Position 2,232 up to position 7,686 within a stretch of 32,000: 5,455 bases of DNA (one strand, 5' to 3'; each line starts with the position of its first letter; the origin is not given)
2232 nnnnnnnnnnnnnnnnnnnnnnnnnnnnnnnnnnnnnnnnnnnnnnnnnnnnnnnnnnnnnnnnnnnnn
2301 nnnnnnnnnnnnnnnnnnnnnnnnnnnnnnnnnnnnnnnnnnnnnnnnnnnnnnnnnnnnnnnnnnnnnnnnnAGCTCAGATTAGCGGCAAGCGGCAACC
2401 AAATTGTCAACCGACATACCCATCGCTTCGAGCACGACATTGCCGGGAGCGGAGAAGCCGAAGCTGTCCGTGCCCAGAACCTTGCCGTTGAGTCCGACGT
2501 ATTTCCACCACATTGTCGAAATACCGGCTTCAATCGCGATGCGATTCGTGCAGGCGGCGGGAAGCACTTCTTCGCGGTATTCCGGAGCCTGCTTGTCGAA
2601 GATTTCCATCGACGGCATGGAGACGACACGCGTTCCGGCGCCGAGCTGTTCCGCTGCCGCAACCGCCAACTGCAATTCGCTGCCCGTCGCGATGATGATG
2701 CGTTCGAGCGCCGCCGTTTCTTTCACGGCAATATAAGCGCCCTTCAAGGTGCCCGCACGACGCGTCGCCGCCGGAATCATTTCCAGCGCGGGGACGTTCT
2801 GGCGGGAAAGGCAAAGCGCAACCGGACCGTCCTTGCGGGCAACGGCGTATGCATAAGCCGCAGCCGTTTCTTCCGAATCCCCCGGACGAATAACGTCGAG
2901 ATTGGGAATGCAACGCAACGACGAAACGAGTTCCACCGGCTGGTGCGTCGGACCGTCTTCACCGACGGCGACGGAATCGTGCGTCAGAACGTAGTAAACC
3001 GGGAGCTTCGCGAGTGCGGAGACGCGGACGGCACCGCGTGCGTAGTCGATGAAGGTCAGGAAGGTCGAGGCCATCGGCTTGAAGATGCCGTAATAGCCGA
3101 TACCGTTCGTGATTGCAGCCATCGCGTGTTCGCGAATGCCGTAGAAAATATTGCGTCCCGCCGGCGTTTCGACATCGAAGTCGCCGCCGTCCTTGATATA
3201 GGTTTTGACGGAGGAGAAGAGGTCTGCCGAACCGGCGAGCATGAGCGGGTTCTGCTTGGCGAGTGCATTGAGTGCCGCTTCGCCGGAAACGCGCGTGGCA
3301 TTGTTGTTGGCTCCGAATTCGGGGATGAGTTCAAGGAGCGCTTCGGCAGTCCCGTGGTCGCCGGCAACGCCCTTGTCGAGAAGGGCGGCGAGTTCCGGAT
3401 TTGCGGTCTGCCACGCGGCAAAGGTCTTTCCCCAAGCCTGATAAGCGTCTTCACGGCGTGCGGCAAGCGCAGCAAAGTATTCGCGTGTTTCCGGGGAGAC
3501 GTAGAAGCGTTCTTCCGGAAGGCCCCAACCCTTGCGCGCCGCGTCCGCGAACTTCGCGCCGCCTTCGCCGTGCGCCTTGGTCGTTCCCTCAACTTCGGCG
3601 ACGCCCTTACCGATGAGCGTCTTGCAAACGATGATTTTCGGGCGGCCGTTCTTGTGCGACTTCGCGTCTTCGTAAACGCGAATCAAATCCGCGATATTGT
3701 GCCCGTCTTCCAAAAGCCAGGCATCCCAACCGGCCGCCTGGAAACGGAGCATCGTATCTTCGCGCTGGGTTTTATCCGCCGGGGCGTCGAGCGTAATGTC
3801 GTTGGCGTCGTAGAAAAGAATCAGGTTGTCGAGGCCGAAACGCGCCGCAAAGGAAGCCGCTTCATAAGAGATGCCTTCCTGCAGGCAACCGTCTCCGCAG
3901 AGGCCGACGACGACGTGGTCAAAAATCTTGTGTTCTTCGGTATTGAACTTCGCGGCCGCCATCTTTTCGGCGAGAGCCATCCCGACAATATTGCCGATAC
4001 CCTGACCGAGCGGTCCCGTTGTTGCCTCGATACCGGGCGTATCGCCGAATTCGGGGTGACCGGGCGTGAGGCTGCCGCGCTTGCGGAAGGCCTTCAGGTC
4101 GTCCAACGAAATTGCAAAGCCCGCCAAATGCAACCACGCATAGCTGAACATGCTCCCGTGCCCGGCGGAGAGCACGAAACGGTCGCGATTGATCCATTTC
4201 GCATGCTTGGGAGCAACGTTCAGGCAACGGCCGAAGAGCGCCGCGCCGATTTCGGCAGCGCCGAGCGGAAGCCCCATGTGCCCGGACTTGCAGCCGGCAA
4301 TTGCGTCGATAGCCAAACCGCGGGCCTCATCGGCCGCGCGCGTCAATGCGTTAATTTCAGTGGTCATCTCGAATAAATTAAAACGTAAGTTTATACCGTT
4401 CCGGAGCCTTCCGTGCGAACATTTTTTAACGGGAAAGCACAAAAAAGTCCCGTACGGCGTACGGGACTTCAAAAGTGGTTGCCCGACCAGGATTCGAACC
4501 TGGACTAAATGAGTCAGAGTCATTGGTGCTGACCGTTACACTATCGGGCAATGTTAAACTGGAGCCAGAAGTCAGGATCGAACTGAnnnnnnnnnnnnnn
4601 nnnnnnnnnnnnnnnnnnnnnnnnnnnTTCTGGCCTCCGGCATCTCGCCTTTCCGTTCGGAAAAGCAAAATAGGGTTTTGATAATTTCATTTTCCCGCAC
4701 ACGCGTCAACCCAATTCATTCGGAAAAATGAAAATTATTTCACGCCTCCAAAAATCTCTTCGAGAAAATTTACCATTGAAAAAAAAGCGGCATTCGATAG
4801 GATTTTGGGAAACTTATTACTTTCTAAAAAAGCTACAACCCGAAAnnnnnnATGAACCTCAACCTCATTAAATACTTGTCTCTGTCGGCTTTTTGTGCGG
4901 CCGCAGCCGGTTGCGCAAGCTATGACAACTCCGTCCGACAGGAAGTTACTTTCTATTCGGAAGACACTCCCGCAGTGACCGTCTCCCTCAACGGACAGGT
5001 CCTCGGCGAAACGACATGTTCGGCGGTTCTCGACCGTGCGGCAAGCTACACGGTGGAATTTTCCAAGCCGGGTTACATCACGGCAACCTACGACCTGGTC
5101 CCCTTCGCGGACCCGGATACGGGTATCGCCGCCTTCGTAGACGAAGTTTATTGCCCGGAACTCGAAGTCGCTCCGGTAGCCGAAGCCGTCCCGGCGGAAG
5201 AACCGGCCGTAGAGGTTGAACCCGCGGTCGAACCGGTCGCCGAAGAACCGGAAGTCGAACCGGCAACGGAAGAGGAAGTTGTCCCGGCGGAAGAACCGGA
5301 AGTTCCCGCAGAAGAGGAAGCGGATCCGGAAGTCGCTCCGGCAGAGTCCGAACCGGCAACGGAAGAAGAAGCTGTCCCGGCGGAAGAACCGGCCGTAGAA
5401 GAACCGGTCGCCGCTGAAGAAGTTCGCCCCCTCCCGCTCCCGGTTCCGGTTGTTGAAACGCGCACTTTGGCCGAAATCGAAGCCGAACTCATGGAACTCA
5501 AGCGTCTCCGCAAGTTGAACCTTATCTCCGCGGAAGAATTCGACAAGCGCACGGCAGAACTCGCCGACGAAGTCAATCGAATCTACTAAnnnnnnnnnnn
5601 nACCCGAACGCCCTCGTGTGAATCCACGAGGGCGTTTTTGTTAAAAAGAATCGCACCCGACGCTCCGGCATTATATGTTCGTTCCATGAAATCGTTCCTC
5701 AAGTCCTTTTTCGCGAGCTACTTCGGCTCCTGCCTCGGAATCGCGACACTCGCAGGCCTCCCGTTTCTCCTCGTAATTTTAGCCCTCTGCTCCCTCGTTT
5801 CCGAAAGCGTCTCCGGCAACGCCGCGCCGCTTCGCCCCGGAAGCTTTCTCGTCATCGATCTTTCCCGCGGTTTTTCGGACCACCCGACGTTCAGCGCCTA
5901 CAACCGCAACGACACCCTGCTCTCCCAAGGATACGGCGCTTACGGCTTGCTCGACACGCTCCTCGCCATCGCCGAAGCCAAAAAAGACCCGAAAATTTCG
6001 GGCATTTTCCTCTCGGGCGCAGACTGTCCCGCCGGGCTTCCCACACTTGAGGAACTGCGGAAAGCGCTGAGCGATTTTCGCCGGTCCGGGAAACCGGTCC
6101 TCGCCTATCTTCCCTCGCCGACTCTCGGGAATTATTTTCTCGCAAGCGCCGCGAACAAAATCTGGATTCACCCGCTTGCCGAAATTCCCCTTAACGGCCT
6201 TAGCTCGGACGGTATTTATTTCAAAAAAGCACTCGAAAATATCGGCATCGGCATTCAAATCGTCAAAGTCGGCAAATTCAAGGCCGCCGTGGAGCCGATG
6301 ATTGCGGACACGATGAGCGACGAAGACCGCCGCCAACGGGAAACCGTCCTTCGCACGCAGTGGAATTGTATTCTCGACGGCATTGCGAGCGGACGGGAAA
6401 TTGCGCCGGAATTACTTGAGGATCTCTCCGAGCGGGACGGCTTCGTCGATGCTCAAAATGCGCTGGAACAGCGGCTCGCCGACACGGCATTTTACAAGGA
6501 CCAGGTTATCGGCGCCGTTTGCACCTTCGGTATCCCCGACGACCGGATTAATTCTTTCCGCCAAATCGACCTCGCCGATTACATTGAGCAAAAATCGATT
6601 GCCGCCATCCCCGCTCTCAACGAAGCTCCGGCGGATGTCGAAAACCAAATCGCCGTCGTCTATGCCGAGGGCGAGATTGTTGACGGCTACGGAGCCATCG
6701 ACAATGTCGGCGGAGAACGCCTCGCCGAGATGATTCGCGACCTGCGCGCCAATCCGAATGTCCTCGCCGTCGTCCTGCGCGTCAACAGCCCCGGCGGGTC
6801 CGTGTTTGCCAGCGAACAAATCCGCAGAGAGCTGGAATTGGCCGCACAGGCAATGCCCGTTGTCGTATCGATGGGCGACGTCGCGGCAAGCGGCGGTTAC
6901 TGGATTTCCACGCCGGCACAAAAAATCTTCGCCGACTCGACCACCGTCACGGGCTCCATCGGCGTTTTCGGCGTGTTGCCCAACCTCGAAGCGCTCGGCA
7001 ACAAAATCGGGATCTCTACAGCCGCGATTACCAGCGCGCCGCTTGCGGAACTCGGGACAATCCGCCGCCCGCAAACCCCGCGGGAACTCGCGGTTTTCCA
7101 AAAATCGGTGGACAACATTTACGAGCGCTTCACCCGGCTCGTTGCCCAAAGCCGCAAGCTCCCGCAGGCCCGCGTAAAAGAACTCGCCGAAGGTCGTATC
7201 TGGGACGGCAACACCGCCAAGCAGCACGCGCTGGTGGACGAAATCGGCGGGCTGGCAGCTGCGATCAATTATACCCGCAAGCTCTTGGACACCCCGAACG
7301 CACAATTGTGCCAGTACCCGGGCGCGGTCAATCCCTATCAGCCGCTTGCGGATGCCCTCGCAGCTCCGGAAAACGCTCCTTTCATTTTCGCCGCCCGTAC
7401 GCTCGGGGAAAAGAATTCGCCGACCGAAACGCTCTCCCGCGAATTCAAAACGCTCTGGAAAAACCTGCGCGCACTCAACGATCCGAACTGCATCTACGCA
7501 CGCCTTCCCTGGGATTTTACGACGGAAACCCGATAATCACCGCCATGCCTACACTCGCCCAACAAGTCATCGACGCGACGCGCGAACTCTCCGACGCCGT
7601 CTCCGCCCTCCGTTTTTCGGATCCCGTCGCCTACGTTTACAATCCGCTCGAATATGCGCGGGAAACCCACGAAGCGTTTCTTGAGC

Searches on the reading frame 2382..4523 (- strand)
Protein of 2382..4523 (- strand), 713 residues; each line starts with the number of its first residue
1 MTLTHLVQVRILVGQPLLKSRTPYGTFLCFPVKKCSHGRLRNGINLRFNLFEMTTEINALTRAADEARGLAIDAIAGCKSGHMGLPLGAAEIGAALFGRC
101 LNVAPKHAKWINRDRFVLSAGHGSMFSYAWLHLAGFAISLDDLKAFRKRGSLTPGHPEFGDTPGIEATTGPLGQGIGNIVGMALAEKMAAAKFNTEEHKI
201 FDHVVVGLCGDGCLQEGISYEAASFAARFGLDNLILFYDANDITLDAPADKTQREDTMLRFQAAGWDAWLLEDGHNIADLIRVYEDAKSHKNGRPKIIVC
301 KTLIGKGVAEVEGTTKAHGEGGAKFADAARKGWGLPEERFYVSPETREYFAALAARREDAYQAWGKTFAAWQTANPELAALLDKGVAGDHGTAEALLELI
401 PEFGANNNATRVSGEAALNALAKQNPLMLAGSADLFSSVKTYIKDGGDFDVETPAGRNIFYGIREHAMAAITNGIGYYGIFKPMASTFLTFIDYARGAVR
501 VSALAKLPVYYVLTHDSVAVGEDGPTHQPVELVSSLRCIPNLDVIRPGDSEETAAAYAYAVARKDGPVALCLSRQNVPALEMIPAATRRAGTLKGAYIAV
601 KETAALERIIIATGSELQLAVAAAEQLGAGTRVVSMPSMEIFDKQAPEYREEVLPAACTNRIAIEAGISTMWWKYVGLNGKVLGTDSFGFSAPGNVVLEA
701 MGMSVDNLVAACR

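Call 56: search_protein_families(library=pfam, proteins=[window:2382-4523:-], max_evalue=0.001)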
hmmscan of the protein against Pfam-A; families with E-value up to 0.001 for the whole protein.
window:2382-4523:- (713 aa): 5 families
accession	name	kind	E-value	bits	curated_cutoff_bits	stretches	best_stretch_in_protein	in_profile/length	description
PF00456.26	Transketolase_N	-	1.9e-106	356.2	22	1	62-388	4-331/334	Transketolase, thiamine diphosphate binding domain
PF02779.29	Transket_pyr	-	3.8e-47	160.6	27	1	410-578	5-173/174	Transketolase, pyrimidine binding domain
PF22613.1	Transketolase_C_1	-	2.3e-34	118.4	27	1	595-703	1-112/113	Transketolase-like TK C-terminal domain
PF02780.25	Transketolase_C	-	8.5e-10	39.1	25.9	1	609-706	13-122/124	Transketolase, C-terminal domain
PF13292.11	DXP_synthase_N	-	1.1e-05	25.3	21.2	1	57-239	15-170/274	1-deoxy-D-xylulose-5-phosphate synthase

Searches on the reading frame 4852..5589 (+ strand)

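Call 56: search_protein_families(library=pfam, proteins=[window:4852-5589:+], max_evalue=0.001)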
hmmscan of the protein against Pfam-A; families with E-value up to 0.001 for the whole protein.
window:4852-5589:+ (245 aa): 1 family
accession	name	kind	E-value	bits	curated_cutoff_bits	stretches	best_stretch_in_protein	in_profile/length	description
PF05120.17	GvpG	-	0.00046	20.7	30.6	1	206-240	30-64/67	Gas vesicle protein G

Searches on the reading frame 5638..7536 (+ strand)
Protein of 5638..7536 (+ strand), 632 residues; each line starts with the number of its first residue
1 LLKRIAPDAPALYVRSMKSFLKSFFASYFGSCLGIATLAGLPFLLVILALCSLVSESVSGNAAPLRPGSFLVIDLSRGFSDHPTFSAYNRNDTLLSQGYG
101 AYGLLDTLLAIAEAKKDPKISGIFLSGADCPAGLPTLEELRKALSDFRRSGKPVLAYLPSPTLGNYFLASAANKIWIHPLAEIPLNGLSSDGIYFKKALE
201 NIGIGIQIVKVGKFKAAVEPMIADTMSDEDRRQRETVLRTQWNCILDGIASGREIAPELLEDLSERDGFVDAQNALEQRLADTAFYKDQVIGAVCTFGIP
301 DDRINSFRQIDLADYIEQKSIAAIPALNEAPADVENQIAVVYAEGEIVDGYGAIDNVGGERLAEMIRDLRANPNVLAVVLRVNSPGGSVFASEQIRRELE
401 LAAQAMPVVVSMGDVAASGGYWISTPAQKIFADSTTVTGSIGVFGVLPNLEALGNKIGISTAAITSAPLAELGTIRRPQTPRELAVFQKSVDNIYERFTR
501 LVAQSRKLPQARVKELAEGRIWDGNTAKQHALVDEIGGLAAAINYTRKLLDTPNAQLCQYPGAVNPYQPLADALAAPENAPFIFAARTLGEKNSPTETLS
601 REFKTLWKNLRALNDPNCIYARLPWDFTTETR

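Call 56: search_protein_families(library=pfam, proteins=[window:5638-7536:+], max_evalue=0.001)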
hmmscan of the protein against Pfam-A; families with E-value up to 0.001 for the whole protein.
window:5638-7536:+ (632 aa): 4 families
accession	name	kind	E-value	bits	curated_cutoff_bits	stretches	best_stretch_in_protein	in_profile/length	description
PF01343.23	Peptidase_S49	-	9.1e-71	237.3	24.9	2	403-549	4-150/154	Peptidase family S49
PF01972.22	SDH_protease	-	4.6e-06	26.3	31.3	1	364-441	80-155/286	ClpP-like SDH-type serine proteinase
PF00574.28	CLP_protease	-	0.00054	20.3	20.2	0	368-424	39-93/182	Clp protease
PF25145.1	NfeD1b_N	-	0.00063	19.8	40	0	374-443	30-97/189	NfeD1b, N-terminal domain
